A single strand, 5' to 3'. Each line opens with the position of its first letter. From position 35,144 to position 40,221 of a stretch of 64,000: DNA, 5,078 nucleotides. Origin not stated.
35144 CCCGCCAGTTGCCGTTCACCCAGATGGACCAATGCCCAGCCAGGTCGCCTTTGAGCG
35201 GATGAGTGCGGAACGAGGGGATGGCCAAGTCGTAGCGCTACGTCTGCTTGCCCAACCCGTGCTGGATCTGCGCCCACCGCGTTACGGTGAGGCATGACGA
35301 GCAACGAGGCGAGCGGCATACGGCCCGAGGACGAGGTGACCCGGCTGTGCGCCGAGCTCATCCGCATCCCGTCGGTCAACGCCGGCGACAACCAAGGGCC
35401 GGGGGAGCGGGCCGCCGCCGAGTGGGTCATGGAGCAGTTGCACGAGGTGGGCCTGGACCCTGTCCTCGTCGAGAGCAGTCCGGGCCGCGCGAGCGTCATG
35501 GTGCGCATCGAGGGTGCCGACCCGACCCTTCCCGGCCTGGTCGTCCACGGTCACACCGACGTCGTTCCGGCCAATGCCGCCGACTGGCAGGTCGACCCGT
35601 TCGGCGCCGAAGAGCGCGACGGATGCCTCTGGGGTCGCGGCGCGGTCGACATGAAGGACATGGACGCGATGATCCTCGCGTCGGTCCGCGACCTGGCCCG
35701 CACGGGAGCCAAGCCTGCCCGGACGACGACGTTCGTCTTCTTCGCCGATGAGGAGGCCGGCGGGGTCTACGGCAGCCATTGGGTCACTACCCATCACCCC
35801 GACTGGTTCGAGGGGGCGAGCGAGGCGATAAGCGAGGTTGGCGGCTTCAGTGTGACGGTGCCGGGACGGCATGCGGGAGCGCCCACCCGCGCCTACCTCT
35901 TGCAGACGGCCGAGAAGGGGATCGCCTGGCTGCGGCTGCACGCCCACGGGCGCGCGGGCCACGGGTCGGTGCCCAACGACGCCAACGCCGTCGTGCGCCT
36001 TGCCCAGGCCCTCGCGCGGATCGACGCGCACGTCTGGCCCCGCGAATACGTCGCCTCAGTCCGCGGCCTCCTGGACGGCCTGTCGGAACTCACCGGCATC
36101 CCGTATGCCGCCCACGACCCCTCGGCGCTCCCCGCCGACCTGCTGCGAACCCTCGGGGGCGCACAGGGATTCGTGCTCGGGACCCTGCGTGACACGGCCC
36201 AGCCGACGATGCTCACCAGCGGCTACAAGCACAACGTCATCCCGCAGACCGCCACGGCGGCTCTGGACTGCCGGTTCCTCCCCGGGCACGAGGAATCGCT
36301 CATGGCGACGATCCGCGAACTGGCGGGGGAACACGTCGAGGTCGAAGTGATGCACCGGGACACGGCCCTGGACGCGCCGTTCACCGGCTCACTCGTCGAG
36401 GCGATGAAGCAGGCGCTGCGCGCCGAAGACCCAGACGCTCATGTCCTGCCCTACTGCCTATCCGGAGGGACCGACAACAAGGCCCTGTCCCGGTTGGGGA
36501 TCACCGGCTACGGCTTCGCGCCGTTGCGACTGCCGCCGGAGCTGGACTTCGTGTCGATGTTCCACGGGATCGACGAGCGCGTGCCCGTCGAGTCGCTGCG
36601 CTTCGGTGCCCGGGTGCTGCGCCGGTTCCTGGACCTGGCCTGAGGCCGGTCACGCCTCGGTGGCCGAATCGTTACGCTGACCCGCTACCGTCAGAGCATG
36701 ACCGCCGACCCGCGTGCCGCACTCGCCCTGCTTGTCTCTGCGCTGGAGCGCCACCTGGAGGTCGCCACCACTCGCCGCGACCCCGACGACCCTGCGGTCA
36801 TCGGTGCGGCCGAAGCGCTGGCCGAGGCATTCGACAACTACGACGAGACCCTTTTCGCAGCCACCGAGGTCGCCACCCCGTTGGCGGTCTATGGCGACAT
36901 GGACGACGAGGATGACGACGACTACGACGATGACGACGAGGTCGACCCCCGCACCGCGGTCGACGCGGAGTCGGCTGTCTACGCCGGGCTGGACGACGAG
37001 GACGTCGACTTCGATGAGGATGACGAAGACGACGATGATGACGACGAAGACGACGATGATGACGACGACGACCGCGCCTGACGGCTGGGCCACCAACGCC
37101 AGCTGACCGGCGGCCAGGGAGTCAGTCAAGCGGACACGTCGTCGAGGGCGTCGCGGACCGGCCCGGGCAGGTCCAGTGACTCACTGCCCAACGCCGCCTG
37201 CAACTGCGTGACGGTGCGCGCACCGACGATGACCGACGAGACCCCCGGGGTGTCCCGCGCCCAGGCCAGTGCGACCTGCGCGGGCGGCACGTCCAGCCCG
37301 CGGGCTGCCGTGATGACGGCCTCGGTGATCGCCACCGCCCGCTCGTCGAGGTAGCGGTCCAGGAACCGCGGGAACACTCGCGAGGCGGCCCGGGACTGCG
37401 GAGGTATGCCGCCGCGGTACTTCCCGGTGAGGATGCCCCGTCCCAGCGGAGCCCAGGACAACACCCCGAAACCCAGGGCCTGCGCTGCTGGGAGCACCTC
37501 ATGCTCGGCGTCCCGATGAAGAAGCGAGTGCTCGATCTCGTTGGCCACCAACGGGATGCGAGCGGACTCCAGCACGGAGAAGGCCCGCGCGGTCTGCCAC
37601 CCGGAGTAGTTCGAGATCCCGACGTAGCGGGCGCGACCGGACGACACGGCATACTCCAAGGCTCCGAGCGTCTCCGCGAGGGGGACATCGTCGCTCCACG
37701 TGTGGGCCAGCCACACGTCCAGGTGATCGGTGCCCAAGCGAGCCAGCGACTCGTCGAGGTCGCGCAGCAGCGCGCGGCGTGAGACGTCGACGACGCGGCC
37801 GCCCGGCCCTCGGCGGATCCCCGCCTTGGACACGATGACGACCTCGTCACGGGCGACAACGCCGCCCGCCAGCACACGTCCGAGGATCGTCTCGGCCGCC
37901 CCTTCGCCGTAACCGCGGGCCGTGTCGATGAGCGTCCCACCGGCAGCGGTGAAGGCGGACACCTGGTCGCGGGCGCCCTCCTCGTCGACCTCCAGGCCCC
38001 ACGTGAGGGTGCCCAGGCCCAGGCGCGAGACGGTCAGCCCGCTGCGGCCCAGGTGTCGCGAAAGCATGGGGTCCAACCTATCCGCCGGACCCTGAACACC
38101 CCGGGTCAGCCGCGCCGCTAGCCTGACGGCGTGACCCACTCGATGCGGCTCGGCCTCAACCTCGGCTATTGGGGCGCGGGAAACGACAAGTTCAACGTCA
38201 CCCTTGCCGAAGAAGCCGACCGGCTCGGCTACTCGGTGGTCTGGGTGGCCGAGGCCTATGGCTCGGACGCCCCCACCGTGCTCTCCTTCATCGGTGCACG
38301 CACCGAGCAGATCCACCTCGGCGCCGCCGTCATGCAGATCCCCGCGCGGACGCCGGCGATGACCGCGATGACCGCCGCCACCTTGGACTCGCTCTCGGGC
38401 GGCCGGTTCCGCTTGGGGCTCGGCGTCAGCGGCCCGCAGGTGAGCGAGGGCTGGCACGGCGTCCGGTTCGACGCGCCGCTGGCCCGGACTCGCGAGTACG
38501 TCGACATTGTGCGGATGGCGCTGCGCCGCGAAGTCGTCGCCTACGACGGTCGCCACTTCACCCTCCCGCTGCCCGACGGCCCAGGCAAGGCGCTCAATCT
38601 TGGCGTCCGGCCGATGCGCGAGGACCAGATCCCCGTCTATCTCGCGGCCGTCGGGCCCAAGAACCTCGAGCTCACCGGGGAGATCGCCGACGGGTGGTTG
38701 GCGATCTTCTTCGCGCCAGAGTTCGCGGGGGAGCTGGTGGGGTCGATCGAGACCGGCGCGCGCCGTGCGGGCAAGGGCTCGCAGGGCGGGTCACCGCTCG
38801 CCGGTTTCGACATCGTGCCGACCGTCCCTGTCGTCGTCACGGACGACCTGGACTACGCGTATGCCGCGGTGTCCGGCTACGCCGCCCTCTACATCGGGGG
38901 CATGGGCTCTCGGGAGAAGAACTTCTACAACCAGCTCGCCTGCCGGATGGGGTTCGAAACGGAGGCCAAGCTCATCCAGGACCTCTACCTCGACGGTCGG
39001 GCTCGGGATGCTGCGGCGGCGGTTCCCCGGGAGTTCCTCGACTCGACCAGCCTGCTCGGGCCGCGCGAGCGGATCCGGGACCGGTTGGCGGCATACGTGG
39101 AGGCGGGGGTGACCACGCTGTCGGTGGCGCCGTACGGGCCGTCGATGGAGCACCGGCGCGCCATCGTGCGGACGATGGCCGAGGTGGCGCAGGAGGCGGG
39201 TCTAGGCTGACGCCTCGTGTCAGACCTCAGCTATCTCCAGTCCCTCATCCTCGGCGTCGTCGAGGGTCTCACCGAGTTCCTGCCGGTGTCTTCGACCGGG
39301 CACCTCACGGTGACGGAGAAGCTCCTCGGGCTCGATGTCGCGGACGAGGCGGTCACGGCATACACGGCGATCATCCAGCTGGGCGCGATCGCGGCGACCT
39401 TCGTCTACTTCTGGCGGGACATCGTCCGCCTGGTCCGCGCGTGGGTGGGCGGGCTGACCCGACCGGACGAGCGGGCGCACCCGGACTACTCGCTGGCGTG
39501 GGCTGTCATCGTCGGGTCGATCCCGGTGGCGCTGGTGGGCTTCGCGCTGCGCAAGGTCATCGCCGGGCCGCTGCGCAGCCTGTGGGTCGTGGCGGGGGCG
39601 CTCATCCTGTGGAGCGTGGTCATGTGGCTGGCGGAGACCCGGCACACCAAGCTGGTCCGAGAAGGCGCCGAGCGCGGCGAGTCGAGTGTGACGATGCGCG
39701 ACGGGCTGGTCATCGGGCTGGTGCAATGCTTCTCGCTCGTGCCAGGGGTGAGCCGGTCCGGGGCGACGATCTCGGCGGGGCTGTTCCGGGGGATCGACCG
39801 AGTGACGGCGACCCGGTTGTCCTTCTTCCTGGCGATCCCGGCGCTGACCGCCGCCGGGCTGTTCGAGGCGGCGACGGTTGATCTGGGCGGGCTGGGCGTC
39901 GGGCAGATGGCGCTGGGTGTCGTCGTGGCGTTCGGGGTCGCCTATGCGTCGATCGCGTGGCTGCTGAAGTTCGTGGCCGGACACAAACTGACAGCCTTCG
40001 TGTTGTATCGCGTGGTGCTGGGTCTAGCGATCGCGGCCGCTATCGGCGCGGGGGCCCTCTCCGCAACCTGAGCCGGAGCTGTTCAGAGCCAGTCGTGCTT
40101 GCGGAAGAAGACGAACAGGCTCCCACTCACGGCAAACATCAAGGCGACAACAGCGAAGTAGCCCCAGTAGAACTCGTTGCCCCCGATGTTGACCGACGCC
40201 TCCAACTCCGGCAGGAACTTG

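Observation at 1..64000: Highly iterated non-palindromic octamer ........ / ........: about 100 exact copies in 64 kb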

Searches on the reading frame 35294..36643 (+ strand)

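Call 6: search_protein_families(library=pfam, proteins=[window:35294-36643:+])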
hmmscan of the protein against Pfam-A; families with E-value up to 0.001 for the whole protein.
window:35294-36643:+ (449 aa): 3 families
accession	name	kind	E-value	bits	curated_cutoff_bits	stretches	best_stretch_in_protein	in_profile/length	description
PF01546.33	Peptidase_M20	-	1.4e-28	100.6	24.6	1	84-446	2-204/206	Peptidase family M20/M25/M40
PF07687.19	M20_dimer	-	1.7e-17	63.7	21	1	205-347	1-102/107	Peptidase dimerisation domain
PF04389.22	Peptidase_M28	-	9.1e-08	32.5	21.3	1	68-169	2-81/193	Peptidase family M28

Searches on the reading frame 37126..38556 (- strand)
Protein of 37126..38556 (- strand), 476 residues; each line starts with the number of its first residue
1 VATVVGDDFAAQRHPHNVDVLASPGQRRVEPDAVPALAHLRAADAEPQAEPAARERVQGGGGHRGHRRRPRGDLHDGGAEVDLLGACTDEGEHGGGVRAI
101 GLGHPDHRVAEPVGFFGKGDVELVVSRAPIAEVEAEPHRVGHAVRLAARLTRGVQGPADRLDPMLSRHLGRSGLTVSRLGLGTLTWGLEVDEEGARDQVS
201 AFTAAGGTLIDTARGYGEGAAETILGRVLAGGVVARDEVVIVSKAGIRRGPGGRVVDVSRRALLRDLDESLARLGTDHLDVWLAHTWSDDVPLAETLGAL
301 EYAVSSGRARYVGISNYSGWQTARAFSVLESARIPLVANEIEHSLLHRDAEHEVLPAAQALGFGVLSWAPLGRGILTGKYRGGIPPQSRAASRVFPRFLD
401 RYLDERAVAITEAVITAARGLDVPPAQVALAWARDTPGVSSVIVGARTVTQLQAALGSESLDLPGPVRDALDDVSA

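Call 29: search_protein_families(library=pfam, proteins=[window:37126-38556:-], max_evalue=0.00001)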
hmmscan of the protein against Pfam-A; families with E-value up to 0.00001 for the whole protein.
window:37126-38556:- (476 aa): 1 family
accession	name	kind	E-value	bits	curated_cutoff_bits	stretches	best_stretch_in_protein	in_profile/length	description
PF00248.27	Aldo_ket_red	-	4.9e-62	210.1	24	1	178-465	1-280/291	Aldo/keto reductase family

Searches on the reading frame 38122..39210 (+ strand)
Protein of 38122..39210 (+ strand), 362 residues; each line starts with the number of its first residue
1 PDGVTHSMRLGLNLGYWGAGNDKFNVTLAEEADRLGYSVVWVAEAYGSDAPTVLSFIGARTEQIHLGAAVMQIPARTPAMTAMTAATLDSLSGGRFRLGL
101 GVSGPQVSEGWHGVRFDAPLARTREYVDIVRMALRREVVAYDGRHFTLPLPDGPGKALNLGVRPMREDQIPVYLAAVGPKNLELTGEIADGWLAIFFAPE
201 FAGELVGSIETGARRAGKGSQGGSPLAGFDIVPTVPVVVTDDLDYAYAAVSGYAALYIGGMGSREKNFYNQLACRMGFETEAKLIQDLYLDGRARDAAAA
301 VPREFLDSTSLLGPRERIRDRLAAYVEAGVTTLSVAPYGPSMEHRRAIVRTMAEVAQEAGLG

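Call 27: search_protein_families(library=pfam, proteins=[window:38122-39210:+], max_evalue=0.00001)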
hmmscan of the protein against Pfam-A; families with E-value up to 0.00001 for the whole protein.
window:38122-39210:+ (362 aa): 1 family
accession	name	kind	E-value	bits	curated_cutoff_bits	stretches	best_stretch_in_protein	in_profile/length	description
PF00296.26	Bac_luciferase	-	3.8e-80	270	27.9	1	25-331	25-313/314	Luciferase-like monooxygenase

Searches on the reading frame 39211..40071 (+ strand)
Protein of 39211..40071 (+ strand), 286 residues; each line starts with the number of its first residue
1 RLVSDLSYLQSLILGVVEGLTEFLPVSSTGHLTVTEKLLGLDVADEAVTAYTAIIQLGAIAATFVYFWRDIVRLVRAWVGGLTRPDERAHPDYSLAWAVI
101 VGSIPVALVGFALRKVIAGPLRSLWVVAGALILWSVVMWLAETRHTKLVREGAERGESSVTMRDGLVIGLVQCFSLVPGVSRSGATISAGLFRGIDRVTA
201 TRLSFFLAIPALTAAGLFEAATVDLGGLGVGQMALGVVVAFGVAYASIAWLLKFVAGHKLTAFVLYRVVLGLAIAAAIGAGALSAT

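Call 29: search_protein_families(library=pfam, proteins=[window:39211-40071:+], max_evalue=0.00001)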
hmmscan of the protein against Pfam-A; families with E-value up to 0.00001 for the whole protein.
window:39211-40071:+ (286 aa): 1 family
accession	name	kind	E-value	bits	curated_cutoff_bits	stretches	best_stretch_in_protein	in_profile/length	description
PF02673.24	BacA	-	7.1e-82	275.4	33.4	1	12-272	2-256/257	Bacitracin resistance protein BacA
